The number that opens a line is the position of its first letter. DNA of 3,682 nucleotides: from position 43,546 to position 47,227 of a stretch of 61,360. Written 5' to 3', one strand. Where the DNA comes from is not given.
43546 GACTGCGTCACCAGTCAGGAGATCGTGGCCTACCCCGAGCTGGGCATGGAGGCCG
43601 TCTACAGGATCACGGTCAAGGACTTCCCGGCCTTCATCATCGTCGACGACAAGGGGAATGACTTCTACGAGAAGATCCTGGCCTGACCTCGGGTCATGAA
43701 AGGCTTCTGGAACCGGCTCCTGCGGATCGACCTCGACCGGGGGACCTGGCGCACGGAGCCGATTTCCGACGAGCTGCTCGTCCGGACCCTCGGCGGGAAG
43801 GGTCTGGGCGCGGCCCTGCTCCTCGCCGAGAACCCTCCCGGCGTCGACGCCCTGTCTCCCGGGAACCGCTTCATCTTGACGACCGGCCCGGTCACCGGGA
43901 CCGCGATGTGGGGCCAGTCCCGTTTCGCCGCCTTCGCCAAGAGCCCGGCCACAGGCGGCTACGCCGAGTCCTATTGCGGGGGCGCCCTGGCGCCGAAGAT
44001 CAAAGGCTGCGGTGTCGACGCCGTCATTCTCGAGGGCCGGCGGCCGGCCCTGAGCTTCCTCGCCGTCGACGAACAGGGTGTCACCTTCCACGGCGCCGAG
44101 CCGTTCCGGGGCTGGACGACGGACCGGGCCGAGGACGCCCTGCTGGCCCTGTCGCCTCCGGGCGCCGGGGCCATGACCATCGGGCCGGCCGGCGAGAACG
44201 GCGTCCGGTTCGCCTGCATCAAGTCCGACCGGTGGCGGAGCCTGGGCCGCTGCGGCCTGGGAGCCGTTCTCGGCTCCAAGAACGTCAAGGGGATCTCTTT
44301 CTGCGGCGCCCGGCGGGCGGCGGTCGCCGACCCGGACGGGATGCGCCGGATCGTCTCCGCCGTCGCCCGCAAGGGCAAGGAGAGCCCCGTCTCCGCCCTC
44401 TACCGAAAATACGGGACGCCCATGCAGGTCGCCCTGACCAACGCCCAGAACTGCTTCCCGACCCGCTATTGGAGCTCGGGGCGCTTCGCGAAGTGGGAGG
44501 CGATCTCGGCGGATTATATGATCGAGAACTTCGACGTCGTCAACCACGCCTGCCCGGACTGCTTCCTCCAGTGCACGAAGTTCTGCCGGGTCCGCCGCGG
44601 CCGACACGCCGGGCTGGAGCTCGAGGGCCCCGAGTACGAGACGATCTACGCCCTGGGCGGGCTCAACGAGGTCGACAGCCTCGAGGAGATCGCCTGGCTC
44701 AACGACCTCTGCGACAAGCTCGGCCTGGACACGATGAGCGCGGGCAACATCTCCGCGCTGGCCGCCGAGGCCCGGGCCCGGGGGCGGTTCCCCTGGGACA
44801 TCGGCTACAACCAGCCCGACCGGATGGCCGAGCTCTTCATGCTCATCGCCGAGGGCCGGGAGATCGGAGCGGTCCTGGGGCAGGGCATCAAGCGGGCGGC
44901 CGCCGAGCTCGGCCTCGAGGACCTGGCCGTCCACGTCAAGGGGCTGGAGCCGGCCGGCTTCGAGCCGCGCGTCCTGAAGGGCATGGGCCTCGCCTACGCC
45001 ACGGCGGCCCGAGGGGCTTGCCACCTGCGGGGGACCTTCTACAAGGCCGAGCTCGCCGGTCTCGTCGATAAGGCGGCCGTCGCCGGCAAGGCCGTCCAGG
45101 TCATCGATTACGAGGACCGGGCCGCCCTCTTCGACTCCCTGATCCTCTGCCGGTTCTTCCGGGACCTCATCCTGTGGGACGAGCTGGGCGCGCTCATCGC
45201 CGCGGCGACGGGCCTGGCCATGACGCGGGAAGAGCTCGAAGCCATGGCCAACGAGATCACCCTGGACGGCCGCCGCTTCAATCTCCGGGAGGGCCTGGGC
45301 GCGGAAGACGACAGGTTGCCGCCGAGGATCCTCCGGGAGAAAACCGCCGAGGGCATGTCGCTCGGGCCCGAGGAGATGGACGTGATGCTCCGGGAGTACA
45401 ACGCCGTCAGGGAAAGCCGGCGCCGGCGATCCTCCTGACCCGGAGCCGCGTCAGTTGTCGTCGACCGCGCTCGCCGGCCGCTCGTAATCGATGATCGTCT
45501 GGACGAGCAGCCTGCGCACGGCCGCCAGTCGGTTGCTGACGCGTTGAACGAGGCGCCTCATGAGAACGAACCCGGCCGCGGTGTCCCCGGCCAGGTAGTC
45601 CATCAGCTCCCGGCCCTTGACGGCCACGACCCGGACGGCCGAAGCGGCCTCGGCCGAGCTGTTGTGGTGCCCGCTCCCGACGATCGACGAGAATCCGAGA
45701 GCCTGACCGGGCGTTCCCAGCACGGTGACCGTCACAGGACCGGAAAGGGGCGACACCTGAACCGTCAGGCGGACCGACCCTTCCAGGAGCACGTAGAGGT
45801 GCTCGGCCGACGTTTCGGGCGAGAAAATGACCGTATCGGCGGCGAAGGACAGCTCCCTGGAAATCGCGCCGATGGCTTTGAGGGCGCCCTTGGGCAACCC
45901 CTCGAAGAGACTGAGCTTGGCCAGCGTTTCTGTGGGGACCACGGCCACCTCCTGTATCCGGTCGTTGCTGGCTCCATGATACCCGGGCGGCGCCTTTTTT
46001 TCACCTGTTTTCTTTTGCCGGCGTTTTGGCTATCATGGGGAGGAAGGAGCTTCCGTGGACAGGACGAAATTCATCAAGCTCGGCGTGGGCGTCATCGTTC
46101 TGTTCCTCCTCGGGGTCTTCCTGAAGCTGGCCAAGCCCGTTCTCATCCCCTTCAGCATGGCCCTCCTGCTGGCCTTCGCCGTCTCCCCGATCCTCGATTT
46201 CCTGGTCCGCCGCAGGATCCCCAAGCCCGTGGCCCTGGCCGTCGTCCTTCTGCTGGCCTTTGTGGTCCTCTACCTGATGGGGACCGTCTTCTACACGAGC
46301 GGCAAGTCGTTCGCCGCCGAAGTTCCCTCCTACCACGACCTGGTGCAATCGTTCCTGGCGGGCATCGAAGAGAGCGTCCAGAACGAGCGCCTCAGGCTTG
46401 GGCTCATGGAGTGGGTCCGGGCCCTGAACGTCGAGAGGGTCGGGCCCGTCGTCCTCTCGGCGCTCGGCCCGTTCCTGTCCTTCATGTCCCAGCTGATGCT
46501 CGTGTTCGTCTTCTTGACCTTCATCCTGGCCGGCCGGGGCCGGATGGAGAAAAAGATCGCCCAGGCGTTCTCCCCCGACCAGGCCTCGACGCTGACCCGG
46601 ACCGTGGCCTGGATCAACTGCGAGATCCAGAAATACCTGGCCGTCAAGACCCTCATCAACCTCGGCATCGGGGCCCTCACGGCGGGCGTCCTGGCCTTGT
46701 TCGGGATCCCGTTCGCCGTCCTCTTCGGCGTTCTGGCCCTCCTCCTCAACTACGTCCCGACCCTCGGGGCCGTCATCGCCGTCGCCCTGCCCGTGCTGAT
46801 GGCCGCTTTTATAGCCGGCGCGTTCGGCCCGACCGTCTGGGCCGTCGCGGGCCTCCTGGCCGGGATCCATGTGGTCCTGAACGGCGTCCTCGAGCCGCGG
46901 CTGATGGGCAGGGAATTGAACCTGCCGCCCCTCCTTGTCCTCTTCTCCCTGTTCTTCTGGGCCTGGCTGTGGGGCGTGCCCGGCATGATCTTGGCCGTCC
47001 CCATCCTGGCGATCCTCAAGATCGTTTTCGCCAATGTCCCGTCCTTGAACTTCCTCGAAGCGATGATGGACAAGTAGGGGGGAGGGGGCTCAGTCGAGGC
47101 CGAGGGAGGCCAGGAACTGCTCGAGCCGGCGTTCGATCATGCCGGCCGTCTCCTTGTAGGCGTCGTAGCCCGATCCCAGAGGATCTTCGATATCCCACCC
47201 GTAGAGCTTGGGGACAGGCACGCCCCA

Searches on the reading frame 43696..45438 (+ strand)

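Call 7: search_protein_families(library=pfam, proteins=[window:43696-45438:+], max_evalue=0.0001)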
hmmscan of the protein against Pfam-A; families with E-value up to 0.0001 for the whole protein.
window:43696-45438:+ (580 aa): 2 families
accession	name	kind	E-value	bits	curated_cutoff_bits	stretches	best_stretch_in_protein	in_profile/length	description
PF01314.23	AFOR_C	-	3.9e-96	323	27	1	219-572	2-367/385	Aldehyde ferredoxin oxidoreductase, domains 2 & 3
PF02730.20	AFOR_N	-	6.9e-61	205.9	29.8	1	7-204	2-198/199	Aldehyde ferredoxin oxidoreductase, N-terminal domain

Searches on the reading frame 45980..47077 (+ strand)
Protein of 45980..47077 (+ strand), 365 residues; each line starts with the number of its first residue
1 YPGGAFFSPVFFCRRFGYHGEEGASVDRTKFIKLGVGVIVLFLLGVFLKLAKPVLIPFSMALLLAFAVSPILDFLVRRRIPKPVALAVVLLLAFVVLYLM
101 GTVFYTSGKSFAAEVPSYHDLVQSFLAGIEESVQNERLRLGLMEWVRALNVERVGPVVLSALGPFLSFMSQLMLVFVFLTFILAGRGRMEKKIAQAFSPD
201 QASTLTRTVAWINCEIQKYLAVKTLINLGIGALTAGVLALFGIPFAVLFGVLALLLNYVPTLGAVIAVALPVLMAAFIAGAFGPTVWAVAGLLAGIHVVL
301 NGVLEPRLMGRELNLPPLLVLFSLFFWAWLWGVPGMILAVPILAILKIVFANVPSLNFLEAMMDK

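Call 7: search_protein_families(library=pfam, proteins=[window:45980-47077:+], max_evalue=0.0001)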
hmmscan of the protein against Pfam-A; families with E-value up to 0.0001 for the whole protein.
window:45980-47077:+ (365 aa): 1 family
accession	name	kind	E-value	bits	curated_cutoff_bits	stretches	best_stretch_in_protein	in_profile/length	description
PF01594.21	AI-2E_transport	-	1.4e-53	182.6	34.3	1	39-352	6-325/327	AI-2E family transporter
